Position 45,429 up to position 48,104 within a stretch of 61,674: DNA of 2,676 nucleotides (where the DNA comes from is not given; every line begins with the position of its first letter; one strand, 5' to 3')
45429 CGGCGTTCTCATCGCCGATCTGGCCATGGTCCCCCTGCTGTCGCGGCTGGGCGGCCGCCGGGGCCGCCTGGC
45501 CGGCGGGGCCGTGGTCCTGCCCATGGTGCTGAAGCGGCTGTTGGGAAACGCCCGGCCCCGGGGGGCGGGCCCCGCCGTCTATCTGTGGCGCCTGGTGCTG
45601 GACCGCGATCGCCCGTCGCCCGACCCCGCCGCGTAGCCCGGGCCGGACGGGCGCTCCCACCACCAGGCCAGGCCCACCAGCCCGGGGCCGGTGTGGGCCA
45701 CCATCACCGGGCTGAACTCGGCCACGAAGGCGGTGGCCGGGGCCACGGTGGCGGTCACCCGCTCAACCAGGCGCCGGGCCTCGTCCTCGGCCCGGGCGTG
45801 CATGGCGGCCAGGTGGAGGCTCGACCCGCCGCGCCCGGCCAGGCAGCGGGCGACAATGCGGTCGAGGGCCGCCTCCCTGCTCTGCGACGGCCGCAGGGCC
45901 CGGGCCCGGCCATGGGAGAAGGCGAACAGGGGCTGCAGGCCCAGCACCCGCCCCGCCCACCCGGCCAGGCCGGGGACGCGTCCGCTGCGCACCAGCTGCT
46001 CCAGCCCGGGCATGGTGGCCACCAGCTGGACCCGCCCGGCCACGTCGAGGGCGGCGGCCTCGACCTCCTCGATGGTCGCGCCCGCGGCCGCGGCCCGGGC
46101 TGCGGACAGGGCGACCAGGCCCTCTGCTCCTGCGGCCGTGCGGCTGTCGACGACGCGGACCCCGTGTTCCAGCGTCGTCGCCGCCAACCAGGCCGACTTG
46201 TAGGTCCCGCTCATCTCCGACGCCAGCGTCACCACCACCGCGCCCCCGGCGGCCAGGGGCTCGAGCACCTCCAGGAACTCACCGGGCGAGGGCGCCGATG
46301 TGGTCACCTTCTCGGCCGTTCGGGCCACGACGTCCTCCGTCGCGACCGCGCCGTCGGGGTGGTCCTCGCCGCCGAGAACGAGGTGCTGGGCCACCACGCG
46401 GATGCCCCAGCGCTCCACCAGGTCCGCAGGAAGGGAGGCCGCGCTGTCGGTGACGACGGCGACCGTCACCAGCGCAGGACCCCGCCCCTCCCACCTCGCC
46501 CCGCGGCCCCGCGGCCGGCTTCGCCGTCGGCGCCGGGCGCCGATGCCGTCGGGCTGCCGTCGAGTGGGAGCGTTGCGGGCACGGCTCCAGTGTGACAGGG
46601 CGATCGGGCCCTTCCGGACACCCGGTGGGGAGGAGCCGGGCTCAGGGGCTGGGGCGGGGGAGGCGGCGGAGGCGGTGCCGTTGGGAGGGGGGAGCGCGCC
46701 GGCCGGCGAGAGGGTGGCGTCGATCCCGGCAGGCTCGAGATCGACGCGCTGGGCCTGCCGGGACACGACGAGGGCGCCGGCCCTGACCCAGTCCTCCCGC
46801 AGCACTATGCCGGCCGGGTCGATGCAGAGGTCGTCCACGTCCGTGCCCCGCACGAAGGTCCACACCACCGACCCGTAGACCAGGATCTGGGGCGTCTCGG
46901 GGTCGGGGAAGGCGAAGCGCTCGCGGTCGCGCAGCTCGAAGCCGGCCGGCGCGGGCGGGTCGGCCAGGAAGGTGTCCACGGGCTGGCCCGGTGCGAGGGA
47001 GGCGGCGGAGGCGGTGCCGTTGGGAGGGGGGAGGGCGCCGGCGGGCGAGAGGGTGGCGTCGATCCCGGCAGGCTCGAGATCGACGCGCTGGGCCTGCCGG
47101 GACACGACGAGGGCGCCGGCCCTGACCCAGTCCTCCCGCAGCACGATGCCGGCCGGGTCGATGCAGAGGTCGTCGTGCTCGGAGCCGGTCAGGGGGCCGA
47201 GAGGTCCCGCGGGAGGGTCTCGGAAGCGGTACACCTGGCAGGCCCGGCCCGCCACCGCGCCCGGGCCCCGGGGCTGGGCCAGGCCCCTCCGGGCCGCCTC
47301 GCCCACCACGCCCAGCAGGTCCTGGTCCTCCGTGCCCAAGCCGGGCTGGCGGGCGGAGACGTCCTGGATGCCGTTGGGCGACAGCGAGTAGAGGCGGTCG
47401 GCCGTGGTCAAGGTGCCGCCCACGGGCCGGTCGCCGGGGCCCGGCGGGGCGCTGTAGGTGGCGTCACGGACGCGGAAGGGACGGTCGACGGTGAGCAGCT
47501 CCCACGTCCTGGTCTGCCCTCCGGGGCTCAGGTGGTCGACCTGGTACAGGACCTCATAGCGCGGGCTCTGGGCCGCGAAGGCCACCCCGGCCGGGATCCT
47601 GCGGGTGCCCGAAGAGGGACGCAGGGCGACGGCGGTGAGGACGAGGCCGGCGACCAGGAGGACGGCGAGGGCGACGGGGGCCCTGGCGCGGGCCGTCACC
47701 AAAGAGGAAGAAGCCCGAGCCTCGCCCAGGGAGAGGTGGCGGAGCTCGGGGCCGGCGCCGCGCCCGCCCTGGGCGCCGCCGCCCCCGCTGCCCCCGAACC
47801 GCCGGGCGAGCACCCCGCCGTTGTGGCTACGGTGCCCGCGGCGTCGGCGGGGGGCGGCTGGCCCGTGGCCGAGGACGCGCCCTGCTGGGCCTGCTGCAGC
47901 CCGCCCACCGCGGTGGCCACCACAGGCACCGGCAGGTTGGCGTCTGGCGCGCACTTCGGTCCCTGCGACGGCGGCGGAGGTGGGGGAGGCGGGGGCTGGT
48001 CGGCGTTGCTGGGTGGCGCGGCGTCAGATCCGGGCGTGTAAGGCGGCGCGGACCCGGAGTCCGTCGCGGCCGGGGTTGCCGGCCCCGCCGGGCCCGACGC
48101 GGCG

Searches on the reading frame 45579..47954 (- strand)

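Call 33: search_protein_families(library=pfam, proteins=[window:45579-47954:-], max_evalue=1)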
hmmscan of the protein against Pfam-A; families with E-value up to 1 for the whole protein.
window:45579-47954:- (791 aa): 2 families
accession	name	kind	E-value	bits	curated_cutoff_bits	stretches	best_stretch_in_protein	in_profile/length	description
PF02645.21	DegV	-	1.8e-53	182.2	27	1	498-764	2-277/280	Uncharacterised protein, DegV family COG1307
PF13684.11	FakA-like_C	-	3.3e-05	23.8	23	1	543-736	20-193/216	Fatty acid kinase subunit A-like, C-terminal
